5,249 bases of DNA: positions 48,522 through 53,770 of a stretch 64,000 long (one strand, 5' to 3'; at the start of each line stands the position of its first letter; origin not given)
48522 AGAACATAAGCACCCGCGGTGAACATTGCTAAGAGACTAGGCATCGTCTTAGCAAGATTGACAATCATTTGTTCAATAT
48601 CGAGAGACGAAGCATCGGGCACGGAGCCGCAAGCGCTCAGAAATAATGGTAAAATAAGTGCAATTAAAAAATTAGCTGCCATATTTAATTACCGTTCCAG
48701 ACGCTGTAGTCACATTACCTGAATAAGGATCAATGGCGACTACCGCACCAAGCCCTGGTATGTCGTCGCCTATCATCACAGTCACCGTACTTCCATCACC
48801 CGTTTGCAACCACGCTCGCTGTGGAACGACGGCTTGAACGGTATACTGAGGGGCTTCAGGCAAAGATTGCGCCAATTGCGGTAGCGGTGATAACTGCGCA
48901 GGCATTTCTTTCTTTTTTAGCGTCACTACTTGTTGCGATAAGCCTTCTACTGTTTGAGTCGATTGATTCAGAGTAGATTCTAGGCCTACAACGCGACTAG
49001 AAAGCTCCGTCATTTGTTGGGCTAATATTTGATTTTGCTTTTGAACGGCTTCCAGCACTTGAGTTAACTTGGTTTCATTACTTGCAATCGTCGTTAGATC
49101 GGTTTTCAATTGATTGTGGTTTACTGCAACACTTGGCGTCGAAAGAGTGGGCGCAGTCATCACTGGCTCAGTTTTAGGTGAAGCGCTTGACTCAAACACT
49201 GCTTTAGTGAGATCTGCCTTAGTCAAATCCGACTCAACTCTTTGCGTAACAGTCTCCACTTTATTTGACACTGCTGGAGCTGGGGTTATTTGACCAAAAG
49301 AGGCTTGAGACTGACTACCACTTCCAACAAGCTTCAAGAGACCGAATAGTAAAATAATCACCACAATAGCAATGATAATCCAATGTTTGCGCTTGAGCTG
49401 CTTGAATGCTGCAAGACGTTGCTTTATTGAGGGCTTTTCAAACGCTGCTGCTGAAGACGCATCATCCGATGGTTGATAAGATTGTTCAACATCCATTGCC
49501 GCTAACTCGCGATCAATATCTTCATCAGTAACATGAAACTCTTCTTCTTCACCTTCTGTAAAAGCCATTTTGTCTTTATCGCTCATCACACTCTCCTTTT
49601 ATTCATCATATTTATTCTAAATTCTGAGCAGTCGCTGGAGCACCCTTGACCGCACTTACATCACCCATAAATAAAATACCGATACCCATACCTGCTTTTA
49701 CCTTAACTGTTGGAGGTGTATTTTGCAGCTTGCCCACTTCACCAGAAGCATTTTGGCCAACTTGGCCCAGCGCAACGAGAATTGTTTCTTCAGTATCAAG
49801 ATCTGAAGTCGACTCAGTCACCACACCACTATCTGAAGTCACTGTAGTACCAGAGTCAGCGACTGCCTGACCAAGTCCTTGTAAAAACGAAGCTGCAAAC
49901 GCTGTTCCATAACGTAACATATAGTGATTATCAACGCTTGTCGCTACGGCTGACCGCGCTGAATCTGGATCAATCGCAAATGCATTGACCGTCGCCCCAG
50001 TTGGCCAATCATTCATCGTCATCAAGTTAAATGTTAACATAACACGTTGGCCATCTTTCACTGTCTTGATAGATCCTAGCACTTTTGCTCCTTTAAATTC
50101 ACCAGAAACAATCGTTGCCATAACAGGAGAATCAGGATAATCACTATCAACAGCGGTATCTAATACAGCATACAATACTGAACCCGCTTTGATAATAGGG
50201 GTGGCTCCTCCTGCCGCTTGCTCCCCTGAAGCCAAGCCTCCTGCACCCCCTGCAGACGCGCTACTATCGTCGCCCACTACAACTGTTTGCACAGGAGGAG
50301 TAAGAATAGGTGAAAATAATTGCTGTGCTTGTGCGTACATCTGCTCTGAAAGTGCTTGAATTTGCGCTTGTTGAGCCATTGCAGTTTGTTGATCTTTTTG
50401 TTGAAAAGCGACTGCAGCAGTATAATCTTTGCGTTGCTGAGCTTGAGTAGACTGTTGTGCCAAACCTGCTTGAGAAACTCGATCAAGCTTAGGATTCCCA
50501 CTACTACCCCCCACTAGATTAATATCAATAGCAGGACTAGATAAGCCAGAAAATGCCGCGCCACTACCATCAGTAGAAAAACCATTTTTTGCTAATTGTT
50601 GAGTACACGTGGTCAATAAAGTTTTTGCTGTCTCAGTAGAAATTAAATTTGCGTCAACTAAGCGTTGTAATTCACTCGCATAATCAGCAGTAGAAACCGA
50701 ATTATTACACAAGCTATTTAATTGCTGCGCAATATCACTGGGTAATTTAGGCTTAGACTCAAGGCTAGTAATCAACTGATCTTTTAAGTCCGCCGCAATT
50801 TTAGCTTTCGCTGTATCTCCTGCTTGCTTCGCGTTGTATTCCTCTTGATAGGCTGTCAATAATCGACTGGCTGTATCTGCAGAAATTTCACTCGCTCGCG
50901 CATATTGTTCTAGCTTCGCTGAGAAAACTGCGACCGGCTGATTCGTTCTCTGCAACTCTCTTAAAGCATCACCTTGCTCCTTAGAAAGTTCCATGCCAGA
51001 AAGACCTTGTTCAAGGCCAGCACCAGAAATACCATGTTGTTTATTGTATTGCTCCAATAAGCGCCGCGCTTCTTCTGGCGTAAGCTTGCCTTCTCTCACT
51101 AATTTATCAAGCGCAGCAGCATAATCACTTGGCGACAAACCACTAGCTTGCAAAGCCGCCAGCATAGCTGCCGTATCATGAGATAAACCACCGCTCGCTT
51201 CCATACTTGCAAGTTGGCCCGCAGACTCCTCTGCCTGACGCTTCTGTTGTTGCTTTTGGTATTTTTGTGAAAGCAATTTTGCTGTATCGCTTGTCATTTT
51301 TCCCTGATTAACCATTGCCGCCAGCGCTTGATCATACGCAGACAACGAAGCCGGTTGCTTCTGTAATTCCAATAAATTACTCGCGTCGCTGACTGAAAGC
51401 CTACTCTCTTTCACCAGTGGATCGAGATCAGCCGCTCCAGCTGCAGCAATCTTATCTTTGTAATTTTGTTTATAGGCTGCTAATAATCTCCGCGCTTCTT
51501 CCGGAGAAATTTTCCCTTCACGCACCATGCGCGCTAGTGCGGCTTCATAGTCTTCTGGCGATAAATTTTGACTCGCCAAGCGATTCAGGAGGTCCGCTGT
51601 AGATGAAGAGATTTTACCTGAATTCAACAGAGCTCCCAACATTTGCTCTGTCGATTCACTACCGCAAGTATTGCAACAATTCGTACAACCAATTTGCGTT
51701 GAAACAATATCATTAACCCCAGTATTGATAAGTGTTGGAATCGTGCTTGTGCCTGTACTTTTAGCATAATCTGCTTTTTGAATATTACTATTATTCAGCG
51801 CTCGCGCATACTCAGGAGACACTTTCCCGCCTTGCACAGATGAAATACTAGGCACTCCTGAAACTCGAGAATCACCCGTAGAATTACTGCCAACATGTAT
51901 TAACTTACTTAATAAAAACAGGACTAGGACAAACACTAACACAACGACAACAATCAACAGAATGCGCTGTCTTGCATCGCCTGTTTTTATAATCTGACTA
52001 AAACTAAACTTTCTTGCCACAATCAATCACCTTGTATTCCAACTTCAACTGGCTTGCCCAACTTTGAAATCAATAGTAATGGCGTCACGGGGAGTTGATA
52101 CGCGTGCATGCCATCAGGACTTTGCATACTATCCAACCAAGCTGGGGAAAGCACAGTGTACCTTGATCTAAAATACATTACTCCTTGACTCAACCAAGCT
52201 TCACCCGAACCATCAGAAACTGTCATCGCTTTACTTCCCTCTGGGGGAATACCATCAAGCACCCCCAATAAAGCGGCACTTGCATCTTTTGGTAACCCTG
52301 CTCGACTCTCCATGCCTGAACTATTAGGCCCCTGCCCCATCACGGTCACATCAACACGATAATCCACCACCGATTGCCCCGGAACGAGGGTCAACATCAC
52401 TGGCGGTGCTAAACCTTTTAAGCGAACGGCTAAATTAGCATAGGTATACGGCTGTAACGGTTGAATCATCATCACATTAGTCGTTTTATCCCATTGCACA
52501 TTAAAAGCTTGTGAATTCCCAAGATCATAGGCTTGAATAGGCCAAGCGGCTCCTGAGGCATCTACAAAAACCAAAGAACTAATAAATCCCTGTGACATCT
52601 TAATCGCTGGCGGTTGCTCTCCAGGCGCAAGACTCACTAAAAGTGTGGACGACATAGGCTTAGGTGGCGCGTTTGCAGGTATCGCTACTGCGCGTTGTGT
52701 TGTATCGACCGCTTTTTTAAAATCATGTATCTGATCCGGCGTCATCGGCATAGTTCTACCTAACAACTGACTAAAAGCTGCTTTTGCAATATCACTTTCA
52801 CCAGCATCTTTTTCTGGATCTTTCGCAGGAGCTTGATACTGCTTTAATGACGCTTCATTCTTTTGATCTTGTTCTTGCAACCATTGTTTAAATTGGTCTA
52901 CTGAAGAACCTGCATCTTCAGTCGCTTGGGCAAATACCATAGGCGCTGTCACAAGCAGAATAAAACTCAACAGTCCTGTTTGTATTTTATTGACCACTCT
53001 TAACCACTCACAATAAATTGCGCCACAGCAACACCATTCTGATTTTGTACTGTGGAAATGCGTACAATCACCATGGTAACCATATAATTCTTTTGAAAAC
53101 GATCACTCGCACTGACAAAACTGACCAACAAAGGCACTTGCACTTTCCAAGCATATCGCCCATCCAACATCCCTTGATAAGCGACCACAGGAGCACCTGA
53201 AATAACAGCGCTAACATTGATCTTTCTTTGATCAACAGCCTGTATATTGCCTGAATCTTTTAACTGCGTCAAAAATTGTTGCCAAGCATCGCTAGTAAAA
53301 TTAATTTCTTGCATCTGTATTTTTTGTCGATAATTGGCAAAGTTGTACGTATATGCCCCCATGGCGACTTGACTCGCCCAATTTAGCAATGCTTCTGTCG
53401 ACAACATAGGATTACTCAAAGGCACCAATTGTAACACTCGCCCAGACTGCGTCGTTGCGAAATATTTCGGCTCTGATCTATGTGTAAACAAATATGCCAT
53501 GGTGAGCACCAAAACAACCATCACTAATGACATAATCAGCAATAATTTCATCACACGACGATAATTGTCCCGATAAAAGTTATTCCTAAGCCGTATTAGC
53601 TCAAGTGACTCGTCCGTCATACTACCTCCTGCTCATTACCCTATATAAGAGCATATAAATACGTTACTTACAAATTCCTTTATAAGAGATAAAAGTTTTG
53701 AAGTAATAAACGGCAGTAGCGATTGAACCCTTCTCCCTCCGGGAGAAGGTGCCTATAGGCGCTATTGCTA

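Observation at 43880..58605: Dot/Icm type IVB secretion core cluster with a non-canonical layout (dksA-icmP-O-N-L-K-E-G-C-D-J-B; no icmM, no adjacent icmQ/R/S/T)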

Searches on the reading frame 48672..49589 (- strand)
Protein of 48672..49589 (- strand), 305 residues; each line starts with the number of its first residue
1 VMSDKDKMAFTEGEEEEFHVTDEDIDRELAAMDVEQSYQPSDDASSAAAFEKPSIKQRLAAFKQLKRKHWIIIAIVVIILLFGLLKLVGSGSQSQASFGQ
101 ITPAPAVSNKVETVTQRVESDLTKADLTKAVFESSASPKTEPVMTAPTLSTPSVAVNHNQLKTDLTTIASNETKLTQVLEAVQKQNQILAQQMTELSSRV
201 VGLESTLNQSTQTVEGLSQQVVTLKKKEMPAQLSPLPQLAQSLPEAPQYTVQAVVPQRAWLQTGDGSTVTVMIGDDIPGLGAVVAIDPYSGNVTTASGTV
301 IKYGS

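Call 3: search_protein_families(library=pfam, proteins=[window:48672-49589:-])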
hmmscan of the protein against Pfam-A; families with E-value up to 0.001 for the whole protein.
window:48672-49589:- (305 aa): 0 families

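Call 4: search_protein_families(library=ncbifam, proteins=[window:48672-49589:-])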
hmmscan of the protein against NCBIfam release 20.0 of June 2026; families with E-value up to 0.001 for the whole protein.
window:48672-49589:- (305 aa): 2 families
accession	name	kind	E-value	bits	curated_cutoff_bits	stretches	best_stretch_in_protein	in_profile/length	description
NF038218.1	IcmG_DotF_IVB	equivalog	3.9e-36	125.1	200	1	41-304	23-262/266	type IVB secretion system protein IcmG/DotF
NF033885.1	conj_TraP_IncI1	equivalog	5.8e-06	26.2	135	1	72-300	17-216/217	conjugal transfer protein TraP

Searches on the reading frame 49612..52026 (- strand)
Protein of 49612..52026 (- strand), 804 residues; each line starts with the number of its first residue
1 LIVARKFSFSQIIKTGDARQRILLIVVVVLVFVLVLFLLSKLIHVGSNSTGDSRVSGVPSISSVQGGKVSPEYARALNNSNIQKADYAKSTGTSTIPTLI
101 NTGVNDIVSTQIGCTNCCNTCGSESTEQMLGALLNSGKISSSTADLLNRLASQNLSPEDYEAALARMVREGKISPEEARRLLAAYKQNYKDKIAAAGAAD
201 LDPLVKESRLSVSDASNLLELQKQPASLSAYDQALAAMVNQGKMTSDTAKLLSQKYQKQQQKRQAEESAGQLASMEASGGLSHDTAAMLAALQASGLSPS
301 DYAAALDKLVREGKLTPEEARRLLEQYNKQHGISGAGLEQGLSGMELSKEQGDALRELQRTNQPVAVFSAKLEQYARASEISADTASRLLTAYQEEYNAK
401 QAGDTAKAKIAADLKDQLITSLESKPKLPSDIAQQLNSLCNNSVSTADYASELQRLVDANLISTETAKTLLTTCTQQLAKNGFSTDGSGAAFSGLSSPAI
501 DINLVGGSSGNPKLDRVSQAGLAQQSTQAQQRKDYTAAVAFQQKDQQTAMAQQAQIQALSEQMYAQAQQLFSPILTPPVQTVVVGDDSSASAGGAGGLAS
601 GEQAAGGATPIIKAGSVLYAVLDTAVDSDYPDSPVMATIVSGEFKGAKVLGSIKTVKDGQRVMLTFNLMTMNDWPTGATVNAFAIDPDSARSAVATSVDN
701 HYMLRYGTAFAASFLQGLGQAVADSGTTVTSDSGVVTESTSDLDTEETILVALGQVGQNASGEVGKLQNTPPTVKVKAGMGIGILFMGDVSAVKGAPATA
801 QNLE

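Call 3: search_protein_families(library=pfam, proteins=[window:49612-52026:-])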
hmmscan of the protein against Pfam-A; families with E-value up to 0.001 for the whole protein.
window:49612-52026:- (804 aa): 7 families
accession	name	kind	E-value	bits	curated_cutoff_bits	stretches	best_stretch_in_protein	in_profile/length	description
PF22746.1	SHOCT-like_DUF2089-C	-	6.7e-23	79.9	27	2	166-188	8-30/32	SHOCT-like domain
PF03743.19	TrbI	-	2.6e-16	60.4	35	1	612-790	2-186/188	Bacterial conjugation TrbI-like protein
PF17727.6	CtsR_C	-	1.1e-06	29.2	23.8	0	430-477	3-50/72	CtsR C-terminal dimerization domain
PF13354.11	Beta-lactamase2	-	9.2e-05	22.3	22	0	283-362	130-194/214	Beta-lactamase enzyme family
PF02268.21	TFIIA_gamma_N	-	0.00012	22.5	33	0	305-329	17-41/47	Transcription initiation factor IIA, gamma subunit, helical domain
PF09106.17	SelB-wing_2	-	0.0002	21.8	22.3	0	147-175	22-50/57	Elongation factor SelB, winged helix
PF22798.2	DUF5817_CT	-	0.0008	19.6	29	0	296-318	26-48/54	DUF5817, C-terminal domain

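Call 4: search_protein_families(library=ncbifam, proteins=[window:49612-52026:-])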
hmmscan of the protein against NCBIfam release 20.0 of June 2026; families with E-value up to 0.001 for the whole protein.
window:49612-52026:- (804 aa): 3 families
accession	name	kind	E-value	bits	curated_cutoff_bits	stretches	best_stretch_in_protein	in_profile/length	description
NF033900.0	T4SS_IcmE_DotG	equivalog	2e-80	271.1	750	2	476-791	679-1007/1008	type IVB secretion system protein DotG/IcmE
NF033884.1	conj_TraO_IncI1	equivalog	3.6e-22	79.1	225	1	521-792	105-373/381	conjugal transfer protein TraO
NF038091.1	T4SS_VirB10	equivalog_domain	1.3e-07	31.4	220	1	611-790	10-189/197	type IV secretion system protein VirB10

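Call 25: search_solved_structures(query=window:49612-52026:-, max_evalue=0.001)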
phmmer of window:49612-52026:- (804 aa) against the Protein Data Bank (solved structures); distinct sequences matched with E-value up to 0.001: 2.
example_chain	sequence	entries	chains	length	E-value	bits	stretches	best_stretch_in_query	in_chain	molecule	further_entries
9ngw_A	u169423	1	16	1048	2.4e-43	151.7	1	384-792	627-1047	IcmE (DotG)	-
7muc_AG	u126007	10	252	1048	2.6e-43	151.6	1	384-792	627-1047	IcmE protein | IcmE (DotG)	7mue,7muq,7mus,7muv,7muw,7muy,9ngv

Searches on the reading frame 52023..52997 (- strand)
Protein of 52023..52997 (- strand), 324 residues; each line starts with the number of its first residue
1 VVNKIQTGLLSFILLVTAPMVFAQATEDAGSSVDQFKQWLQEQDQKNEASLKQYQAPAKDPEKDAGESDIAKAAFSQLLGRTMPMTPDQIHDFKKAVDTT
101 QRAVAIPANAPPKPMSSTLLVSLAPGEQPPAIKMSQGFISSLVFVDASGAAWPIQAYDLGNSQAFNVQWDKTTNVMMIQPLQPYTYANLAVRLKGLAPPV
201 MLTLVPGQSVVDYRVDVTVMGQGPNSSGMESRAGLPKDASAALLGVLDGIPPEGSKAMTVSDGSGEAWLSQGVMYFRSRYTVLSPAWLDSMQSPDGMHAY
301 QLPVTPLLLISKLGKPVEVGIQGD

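Call 3: search_protein_families(library=pfam, proteins=[window:52023-52997:-])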
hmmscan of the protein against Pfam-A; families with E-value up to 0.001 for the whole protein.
window:52023-52997:- (324 aa): 1 family
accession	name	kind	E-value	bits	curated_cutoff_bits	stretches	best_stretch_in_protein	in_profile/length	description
PF12293.13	T4BSS_DotH_IcmK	-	6.9e-80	268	25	1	84-318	1-237/238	Putative outer membrane core complex of type IVb secretion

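Call 4: search_protein_families(library=ncbifam, proteins=[window:52023-52997:-])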
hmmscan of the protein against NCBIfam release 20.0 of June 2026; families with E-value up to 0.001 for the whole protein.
window:52023-52997:- (324 aa): 0 families

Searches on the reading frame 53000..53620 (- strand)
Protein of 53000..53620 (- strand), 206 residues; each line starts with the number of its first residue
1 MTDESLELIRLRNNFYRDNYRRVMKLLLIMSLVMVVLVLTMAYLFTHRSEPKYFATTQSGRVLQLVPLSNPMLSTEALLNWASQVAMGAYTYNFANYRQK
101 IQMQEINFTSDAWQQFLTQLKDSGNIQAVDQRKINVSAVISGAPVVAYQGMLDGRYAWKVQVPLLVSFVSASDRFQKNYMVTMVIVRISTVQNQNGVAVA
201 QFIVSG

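Call 3: search_protein_families(library=pfam, proteins=[window:53000-53620:-])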
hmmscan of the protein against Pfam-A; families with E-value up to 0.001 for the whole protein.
window:53000-53620:- (206 aa): 1 family
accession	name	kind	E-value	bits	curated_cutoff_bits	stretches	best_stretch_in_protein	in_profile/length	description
PF11393.14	T4BSS_DotI_IcmL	-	4.7e-51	173.2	27.7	1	28-203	2-177/180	Type-IV b secretion system, inner-membrane complex component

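Call 4: search_protein_families(library=ncbifam, proteins=[window:53000-53620:-])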
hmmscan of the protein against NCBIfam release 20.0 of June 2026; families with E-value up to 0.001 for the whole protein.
window:53000-53620:- (206 aa): 2 families
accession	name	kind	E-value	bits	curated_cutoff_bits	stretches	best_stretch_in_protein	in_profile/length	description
NF038072.1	IcmL_DotI_only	equivalog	1.2e-66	223.9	175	1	6-203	2-199/200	type IVB secretion system apparatus protein IcmL/DotI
NF038227.1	IcmM_DotJ_IVB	equivalog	1.8e-12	47.5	100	1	1-80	1-80/94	type IVB secretion system protein IcmM/DotJ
